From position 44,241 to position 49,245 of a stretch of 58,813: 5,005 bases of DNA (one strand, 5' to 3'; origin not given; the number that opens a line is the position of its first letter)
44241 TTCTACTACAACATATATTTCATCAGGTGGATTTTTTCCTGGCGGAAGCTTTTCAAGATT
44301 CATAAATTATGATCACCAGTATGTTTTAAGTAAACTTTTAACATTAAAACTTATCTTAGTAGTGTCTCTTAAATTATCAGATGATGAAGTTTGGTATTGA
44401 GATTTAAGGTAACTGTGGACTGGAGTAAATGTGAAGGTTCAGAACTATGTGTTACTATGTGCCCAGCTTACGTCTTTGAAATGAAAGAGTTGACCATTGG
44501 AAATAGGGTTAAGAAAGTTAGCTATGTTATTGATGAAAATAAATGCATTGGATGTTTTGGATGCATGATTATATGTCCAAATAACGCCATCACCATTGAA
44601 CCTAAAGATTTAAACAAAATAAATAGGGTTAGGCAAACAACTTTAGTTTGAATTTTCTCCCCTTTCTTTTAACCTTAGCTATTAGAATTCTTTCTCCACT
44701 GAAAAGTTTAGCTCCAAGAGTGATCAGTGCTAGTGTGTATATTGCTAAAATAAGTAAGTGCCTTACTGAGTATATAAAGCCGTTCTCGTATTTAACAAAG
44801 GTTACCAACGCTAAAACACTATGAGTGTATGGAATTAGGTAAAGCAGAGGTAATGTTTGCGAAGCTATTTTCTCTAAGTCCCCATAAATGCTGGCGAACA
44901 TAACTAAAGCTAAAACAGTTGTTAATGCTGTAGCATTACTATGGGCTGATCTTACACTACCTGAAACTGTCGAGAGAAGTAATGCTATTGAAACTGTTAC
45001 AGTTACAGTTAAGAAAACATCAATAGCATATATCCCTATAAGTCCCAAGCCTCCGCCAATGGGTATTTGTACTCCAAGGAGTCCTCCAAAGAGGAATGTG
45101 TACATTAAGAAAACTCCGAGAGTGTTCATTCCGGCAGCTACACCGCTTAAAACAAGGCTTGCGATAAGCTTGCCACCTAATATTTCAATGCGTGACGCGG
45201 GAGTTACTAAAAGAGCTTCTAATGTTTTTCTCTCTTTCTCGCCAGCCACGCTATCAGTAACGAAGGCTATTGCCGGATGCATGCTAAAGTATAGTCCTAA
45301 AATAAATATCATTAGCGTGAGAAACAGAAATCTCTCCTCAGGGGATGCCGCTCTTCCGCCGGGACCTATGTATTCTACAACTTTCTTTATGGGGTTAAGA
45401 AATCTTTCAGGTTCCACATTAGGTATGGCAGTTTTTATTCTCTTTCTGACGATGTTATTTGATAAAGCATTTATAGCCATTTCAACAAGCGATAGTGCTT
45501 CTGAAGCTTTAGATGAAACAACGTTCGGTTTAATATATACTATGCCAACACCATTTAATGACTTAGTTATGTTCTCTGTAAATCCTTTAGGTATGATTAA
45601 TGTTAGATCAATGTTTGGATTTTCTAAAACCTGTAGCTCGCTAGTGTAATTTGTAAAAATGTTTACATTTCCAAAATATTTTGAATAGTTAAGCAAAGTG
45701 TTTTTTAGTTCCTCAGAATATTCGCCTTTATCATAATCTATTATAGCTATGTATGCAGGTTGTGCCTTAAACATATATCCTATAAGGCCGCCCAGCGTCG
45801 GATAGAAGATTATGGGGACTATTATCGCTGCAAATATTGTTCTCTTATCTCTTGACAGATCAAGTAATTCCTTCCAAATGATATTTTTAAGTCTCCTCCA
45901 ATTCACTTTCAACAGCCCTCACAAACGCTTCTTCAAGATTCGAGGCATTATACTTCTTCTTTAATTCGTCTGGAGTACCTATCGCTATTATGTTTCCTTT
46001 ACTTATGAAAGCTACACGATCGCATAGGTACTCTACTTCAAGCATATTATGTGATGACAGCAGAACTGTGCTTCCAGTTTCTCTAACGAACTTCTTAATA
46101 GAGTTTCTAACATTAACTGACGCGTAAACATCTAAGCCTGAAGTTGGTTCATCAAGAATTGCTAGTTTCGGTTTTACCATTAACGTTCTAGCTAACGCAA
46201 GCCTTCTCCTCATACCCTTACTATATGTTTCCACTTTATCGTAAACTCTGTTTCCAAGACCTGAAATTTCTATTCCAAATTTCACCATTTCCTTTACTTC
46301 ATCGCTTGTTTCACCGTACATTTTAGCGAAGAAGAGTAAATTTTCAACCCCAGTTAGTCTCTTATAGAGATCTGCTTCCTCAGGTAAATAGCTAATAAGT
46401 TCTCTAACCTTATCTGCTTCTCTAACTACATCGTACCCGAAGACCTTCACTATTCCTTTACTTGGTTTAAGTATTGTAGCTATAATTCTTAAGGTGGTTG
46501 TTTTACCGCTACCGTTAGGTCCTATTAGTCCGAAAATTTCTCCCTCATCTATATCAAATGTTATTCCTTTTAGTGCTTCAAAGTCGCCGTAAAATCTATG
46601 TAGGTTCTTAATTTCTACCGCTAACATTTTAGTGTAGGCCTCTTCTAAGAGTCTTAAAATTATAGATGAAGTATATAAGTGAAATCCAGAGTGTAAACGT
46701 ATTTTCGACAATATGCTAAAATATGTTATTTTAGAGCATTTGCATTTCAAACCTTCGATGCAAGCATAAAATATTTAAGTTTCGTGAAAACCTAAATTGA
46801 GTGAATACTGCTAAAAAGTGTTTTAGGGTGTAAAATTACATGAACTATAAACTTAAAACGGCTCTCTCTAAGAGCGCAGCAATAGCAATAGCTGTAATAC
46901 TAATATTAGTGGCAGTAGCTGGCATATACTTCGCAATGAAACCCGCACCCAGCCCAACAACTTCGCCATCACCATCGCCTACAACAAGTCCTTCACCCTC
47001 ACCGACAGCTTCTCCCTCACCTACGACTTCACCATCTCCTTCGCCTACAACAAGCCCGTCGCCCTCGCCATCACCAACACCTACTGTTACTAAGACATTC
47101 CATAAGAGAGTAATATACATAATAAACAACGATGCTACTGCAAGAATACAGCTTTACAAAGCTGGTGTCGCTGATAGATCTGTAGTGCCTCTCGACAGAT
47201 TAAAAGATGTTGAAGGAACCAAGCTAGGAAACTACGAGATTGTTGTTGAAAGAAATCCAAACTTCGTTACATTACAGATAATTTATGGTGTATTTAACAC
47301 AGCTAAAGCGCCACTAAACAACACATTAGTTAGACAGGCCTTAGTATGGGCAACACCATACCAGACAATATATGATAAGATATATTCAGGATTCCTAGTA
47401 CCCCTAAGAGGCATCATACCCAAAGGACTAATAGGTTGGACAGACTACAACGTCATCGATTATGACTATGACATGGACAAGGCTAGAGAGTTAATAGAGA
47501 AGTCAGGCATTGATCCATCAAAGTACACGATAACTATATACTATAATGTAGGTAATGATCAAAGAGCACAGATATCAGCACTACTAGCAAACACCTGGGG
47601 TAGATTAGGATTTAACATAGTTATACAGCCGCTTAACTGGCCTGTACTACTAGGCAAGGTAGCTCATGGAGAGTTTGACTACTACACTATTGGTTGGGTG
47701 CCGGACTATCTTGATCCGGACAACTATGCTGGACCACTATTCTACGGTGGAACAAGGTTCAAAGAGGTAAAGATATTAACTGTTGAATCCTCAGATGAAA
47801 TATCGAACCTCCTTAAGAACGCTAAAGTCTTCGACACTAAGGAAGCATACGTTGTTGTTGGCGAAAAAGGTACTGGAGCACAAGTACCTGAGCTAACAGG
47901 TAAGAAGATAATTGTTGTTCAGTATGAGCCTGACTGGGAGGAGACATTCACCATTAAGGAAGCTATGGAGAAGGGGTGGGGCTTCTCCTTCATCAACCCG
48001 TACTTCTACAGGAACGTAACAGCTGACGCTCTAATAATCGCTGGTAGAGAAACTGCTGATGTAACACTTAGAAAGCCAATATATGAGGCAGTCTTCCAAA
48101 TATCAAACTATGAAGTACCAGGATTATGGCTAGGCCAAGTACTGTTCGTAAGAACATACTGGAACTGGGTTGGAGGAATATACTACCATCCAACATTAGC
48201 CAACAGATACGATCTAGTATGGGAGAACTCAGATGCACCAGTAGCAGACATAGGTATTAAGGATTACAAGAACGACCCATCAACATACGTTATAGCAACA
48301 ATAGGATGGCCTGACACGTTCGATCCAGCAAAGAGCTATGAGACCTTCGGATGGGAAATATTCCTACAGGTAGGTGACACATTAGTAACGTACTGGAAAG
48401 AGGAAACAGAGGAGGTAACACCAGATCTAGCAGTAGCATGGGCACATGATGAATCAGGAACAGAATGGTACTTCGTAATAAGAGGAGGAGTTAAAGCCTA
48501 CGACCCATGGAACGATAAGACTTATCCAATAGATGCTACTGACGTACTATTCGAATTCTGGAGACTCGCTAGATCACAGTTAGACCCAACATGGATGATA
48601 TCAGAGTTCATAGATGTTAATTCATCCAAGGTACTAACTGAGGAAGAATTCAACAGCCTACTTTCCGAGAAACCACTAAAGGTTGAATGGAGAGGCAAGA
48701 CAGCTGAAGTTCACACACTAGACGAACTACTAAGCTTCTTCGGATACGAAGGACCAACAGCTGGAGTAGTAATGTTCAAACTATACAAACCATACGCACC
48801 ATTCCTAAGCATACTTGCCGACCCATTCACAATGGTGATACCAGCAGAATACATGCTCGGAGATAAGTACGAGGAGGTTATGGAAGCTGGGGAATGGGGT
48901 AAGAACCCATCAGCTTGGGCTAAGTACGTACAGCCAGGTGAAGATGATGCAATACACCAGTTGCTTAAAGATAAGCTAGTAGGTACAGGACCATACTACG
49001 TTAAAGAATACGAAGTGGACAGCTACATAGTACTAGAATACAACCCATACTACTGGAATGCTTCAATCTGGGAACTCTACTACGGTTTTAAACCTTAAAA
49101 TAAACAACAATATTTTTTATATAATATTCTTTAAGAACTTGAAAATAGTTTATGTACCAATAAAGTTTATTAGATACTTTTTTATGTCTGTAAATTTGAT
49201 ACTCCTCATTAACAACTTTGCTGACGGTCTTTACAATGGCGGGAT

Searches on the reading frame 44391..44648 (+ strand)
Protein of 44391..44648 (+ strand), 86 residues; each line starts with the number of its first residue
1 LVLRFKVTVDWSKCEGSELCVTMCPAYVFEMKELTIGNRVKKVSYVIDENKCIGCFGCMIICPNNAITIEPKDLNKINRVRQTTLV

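Call 74: search_protein_families(library=pfam, max_evalue=0.001, proteins=[window:44391-44648:+])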
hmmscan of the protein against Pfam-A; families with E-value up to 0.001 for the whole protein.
window:44391-44648:+ (86 aa): 12 families
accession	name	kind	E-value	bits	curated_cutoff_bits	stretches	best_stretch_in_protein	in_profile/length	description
PF12838.12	Fer4_7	-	7.3e-13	49.2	27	2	13-66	1-52/52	4Fe-4S dicluster domain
PF13237.11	Fer4_10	-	3.9e-11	43.2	25.5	2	7-63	2-53/53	4Fe-4S dicluster domain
PF00037.32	Fer4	-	5.2e-10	39.1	21.1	1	45-68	1-24/24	4Fe-4S binding domain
PF12837.12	Fer4_6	-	5.5e-10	39.1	25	1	46-67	3-24/24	4Fe-4S binding domain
PF14697.11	Fer4_21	-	1.7e-09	38.1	35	1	46-77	2-36/59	4Fe-4S dicluster domain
PF13459.11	Fer4_15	-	3.8e-09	37.6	22.4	1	7-28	1-22/66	4Fe-4S single cluster domain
PF13187.11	Fer4_9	-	2.2e-08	34.5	27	1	13-67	1-52/52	4Fe-4S dicluster domain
PF12797.12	Fer4_2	-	7.2e-08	32.3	24.5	1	46-63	4-21/22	4Fe-4S binding domain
PF13484.11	Fer4_16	-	1.1e-05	26.6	30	0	51-76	1-26/66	4Fe-4S double cluster binding domain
PF13370.11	Fer4_13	-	1.1e-05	26.5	24.5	0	47-64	1-18/58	4Fe-4S single cluster domain of Ferredoxin I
PF05187.19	Fer4_ETF_QO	-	9.8e-05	22.9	24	1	18-69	44-92/104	Electron transfer flavoprotein-ubiquinone oxidoreductase, 4Fe-4S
PF25160.1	LdpA_Fe-S-bd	-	0.00018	21.7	27.6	0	19-69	8-45/49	LdpA Fe-S cluster-binding domain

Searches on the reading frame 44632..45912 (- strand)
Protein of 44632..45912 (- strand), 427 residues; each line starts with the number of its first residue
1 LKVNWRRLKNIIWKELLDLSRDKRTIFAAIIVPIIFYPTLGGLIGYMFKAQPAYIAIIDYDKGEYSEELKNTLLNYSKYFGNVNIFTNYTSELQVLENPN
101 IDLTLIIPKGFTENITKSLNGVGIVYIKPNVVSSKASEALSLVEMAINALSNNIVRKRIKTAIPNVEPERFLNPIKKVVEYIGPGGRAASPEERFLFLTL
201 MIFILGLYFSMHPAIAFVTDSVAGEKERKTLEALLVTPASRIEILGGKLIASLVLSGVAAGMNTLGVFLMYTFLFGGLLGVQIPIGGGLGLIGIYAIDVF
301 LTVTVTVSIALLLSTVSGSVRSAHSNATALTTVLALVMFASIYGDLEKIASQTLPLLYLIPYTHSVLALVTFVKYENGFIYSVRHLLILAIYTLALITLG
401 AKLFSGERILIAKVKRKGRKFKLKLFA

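Call 74: search_protein_families(library=pfam, max_evalue=0.001, proteins=[window:44632-45912:-])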
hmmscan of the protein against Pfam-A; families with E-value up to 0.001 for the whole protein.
window:44632-45912:- (427 aa): 3 families
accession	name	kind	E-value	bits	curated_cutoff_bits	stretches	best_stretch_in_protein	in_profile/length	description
PF12679.13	ABC2_membrane_2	-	1.5e-30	106.8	27.2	1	10-405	2-279/283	ABC-2 family transporter protein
PF12698.13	ABC2_membrane_3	-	1.5e-25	90.4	31.6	1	23-401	1-346/347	ABC-2 family transporter protein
PF01061.29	ABC2_membrane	-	1.9e-06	28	26.9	1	212-369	61-206/211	ABC-2 type transporter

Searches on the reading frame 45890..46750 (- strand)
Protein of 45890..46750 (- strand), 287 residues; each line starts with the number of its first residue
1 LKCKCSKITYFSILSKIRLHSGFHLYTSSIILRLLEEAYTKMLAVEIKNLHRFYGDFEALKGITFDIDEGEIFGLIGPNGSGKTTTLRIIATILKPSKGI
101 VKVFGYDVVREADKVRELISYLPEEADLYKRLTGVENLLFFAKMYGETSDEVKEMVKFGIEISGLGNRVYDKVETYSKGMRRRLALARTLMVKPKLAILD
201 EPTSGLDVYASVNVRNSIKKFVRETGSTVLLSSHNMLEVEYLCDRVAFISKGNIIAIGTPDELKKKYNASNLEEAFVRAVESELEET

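Call 74: search_protein_families(library=pfam, max_evalue=0.001, proteins=[window:45890-46750:-])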
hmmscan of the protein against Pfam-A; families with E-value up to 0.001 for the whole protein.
window:45890-46750:- (287 aa): 5 families
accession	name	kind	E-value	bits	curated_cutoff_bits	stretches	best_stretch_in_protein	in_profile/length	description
PF00005.33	ABC_tran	-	3.1e-31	109.2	25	1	60-204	1-137/137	ABC transporter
PF13304.12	AAA_21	-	5.9e-14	53.3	27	2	135-239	200-303/304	AAA domain, putative AbiEii toxin, Type IV TA system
PF13476.12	AAA_23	-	0.0001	23.4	27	1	45-94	2-43/201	AAA domain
PF13555.12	AAA_29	-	0.00037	20.6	27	1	62-98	14-50/61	P-loop containing region of AAA domain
PF13175.12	AAA_15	-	0.00049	20.3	32.1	1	57-97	11-50/374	AAA ATPase domain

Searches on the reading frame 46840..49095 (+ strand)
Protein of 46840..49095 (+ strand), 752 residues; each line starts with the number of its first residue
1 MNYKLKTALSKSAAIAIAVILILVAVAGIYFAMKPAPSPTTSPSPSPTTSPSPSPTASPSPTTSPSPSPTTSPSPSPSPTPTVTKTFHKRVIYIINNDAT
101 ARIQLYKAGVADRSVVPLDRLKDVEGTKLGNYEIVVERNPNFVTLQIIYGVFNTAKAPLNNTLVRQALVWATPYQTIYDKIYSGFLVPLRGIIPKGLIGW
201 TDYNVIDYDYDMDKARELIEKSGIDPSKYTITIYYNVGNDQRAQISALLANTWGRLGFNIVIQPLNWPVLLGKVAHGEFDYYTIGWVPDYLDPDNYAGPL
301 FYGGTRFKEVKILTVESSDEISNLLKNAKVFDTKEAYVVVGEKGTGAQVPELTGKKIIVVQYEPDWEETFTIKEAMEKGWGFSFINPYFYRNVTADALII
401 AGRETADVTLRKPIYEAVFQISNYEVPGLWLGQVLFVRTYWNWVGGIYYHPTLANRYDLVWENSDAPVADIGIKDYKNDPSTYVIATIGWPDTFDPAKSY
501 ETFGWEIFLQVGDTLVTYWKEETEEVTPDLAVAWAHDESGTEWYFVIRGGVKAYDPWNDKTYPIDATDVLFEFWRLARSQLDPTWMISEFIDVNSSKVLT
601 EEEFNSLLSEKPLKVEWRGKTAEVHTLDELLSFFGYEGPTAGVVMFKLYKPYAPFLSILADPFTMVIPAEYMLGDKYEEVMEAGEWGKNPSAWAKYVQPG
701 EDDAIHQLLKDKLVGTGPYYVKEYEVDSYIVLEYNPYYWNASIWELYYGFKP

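Call 74: search_protein_families(library=pfam, max_evalue=0.001, proteins=[window:46840-49095:+])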
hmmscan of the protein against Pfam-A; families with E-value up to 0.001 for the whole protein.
window:46840-49095:+ (752 aa): 2 families
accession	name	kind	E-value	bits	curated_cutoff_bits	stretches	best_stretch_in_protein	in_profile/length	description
PF00496.27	SBP_bac_5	-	3.6e-53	181.4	32.4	2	89-304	149-364/368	Bacterial extracellular solute-binding proteins, family 5 Middle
PF21827.1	New_glue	-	6.5e-05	23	31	1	19-90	5-77/94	New glue protein family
